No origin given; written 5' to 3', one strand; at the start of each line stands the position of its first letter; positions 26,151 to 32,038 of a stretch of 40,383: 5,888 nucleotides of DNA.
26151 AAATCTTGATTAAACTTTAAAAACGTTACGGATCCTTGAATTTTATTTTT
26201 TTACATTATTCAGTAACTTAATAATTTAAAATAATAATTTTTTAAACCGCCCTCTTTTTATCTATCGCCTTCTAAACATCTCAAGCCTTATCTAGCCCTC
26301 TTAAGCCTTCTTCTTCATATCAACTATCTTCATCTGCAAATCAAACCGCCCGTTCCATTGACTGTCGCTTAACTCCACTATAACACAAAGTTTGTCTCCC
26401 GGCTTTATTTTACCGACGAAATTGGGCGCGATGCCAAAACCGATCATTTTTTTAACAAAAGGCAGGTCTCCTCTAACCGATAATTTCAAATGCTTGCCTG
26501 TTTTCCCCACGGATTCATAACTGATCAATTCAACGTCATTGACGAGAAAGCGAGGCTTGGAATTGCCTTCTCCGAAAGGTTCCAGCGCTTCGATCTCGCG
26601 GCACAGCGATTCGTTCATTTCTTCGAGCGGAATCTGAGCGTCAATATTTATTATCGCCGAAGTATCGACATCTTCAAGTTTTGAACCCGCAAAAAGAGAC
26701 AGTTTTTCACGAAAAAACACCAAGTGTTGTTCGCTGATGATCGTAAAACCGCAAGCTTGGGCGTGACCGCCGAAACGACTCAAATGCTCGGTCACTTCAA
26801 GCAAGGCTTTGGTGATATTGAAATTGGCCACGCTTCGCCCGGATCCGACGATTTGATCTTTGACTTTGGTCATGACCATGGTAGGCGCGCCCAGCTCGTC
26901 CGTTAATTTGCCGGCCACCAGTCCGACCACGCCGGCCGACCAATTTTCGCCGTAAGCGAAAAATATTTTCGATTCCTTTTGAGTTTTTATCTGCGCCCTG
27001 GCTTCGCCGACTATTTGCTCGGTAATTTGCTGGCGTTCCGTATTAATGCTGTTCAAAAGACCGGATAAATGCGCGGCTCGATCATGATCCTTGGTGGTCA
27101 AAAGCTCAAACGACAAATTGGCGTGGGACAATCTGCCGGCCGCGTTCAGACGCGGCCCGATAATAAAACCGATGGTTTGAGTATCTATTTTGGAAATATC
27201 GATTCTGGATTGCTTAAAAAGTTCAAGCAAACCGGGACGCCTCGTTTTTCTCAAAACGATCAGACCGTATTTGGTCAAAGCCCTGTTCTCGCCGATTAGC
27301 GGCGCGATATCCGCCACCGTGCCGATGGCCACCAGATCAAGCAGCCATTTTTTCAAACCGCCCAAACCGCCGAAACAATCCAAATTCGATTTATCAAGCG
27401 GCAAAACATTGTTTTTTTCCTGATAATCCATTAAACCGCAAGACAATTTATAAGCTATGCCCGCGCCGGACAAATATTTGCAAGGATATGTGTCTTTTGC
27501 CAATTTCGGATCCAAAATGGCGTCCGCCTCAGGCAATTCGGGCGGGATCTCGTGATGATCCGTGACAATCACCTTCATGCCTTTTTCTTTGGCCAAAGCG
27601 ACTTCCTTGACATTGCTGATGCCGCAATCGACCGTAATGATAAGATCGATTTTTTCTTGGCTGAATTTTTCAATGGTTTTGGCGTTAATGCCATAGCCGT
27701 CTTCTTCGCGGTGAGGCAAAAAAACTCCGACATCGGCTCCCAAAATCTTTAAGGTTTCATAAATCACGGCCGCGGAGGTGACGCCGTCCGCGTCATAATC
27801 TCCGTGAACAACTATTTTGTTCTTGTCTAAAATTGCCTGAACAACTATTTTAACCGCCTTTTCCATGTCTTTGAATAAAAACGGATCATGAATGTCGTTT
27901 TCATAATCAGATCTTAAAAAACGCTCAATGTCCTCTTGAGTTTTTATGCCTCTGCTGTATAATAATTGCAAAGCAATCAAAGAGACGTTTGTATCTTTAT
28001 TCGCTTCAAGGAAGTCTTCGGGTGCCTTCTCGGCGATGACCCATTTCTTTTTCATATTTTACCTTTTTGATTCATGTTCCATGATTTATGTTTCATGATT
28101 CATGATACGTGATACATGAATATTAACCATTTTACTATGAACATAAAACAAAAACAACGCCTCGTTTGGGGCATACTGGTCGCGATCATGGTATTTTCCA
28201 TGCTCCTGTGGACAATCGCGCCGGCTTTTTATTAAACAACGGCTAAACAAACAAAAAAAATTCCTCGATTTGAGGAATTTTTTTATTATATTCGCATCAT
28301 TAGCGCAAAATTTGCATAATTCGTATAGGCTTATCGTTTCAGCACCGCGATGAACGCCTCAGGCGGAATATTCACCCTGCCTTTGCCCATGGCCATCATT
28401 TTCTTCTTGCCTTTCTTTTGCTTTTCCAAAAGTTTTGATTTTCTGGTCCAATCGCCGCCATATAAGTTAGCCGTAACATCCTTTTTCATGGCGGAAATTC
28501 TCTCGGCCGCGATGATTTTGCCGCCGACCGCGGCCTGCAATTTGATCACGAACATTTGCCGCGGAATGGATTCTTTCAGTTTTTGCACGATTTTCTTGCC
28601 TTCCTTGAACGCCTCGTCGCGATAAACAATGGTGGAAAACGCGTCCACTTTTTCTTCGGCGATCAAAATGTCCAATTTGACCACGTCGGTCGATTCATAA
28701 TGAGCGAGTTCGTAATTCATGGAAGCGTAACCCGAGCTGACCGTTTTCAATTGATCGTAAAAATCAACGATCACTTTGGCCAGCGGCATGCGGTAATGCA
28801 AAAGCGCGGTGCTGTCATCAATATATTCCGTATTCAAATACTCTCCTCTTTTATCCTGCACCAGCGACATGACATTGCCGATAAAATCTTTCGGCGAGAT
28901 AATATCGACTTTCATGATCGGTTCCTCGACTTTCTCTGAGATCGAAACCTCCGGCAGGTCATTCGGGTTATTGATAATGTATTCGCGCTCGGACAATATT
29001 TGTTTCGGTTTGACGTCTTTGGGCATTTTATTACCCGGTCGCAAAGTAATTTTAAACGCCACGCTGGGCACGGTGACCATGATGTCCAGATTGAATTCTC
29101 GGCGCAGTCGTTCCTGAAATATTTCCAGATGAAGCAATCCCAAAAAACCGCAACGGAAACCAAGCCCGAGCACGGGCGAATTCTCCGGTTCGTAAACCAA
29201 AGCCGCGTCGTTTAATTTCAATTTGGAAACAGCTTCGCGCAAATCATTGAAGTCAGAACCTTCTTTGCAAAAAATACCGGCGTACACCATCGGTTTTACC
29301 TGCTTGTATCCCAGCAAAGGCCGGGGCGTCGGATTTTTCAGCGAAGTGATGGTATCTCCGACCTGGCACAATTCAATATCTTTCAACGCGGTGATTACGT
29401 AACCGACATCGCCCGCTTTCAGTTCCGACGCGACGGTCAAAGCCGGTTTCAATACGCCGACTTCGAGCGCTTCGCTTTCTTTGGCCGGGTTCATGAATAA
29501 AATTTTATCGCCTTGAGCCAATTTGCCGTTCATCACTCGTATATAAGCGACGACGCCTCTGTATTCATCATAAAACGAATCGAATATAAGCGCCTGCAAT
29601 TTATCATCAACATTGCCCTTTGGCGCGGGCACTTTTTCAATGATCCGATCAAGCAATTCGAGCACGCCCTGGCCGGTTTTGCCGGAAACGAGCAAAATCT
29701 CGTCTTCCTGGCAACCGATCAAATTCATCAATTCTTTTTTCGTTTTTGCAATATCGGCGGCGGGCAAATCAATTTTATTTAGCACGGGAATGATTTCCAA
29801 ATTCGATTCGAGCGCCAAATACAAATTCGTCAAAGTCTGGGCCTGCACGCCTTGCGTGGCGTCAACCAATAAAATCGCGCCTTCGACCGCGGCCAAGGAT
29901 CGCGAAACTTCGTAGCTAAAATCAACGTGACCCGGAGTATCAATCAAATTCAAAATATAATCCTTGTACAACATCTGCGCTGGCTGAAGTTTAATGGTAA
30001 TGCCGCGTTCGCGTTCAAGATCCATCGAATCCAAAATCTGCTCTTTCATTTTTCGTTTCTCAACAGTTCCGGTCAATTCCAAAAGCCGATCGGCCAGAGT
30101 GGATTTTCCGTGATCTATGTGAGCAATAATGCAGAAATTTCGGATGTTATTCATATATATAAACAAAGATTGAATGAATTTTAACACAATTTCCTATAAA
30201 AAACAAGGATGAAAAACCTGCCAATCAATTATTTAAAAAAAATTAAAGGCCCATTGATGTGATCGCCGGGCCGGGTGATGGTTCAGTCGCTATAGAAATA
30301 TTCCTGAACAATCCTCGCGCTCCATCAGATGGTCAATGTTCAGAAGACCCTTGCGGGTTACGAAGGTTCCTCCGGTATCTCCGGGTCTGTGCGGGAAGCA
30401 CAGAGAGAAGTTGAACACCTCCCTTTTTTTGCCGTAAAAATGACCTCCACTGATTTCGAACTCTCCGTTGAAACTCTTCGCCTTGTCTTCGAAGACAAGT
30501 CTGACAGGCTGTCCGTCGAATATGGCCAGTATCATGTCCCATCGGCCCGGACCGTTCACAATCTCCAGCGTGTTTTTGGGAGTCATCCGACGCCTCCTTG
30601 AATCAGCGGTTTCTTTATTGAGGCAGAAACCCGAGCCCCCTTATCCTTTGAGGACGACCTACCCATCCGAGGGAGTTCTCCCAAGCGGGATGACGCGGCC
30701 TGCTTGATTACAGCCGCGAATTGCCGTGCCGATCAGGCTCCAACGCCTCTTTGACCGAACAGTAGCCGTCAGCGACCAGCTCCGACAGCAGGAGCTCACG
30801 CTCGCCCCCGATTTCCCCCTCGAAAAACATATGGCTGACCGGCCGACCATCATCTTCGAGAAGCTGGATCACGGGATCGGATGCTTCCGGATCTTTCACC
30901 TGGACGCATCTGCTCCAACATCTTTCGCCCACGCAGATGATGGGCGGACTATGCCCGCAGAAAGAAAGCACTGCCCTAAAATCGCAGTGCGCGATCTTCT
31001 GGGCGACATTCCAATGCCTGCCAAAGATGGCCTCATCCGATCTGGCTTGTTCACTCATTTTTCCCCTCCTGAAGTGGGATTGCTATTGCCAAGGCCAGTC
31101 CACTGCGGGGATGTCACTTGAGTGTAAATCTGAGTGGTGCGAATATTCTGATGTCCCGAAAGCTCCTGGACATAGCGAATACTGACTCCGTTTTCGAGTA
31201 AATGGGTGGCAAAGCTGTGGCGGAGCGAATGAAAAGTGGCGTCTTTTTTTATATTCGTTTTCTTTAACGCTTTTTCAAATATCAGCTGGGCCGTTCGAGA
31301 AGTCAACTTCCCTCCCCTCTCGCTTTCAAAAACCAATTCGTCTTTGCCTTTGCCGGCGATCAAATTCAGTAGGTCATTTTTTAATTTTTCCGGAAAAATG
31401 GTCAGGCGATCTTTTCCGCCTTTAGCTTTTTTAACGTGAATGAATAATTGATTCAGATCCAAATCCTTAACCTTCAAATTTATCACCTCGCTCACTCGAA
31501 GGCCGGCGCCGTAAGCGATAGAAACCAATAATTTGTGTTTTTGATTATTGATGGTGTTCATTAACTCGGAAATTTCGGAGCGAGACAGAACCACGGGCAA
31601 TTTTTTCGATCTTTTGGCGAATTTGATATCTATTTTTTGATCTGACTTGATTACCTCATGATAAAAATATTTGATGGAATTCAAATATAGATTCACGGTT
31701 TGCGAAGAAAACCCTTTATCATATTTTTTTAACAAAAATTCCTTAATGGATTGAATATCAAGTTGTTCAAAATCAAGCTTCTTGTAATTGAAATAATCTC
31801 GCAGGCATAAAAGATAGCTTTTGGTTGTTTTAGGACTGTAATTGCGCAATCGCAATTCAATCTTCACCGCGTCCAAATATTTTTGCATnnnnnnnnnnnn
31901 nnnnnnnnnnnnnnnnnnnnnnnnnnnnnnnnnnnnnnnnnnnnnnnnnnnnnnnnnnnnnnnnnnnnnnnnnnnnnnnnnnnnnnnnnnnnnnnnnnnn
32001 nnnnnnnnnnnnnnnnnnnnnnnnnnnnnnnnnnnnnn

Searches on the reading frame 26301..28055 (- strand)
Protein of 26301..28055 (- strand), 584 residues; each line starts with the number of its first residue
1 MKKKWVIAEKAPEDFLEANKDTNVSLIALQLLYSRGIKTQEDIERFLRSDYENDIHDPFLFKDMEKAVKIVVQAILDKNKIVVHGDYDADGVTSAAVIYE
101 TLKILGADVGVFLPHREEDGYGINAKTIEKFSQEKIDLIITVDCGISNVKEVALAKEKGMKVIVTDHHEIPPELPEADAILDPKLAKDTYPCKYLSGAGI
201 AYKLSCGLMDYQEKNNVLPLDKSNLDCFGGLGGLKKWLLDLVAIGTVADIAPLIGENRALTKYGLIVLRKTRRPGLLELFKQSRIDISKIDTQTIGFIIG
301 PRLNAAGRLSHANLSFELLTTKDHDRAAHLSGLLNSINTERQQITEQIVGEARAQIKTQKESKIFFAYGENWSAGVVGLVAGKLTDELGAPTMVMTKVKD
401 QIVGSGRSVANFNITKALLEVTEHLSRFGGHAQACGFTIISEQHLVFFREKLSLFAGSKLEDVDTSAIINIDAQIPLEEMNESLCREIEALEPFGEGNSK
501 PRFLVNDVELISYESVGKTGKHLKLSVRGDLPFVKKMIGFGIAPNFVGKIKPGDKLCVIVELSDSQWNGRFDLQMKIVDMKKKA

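Call 63: search_protein_families(library=pfam, proteins=[window:26301-28055:-], max_evalue=0.00001)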
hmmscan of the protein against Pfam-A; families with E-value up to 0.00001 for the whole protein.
window:26301-28055:- (584 aa): 3 families
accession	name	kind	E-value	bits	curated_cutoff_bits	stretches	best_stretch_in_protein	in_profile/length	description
PF01368.27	DHH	-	1.4e-27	96.9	28.1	1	80-227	1-120/125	DHH family, N-terminal domain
PF17768.7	RecJ_OB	-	4.4e-24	85.1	27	1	471-579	1-107/107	RecJ OB domain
PF02272.25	DHHA1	-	5.1e-13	49.8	25.9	1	363-453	3-97/102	DHHA1 domain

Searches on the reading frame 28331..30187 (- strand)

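Call 63: search_protein_families(library=pfam, proteins=[window:28331-30187:-], max_evalue=0.00001)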
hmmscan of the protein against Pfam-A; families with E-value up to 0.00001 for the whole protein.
window:28331-30187:- (618 aa): 5 families
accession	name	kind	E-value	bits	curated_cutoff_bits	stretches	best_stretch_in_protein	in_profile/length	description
PF00009.33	GTP_EFTU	-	6.3e-58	195.9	26.5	1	14-187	2-187/188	Elongation factor Tu GTP binding domain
PF06421.17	LepA_C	-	1.9e-41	140.9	29.7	1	510-617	2-107/107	GTP-binding protein LepA C-terminus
PF00679.30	EFG_C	-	7.3e-23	80.9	27.9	1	420-506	2-87/89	Elongation factor G C-terminus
PF03144.31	GTP_EFTU_D2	-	1.5e-11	45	30.3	1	211-281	1-73/73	Elongation factor Tu domain 2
PF22042.2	EF-G_D2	-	2.7e-07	31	27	1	197-242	2-45/84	Elongation factor G domain 2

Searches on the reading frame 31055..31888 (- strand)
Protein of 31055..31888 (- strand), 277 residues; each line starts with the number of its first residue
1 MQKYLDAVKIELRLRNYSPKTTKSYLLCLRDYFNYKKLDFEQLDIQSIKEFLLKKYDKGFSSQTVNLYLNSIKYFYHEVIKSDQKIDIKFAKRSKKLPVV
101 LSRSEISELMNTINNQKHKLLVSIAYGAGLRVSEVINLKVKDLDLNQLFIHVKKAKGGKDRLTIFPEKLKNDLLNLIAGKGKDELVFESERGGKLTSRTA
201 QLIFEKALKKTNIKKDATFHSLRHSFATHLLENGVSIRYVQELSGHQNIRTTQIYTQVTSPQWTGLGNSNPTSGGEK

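Call 63: search_protein_families(library=pfam, proteins=[window:31055-31888:-], max_evalue=0.00001)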
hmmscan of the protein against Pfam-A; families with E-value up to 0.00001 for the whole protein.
window:31055-31888:- (277 aa): 3 families
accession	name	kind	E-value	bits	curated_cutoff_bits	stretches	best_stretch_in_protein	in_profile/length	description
PF00589.27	Phage_integrase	-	3.7e-42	144.5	27.1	1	101-259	3-169/172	Phage integrase family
PF13495.12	Phage_int_SAM_4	-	2.6e-11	44.2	27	1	5-84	2-83/85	Phage integrase, N-terminal SAM-like domain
PF02899.23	Phage_int_SAM_1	-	2.9e-07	31.1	22.3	1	15-80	12-80/83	Phage integrase, N-terminal SAM-like domain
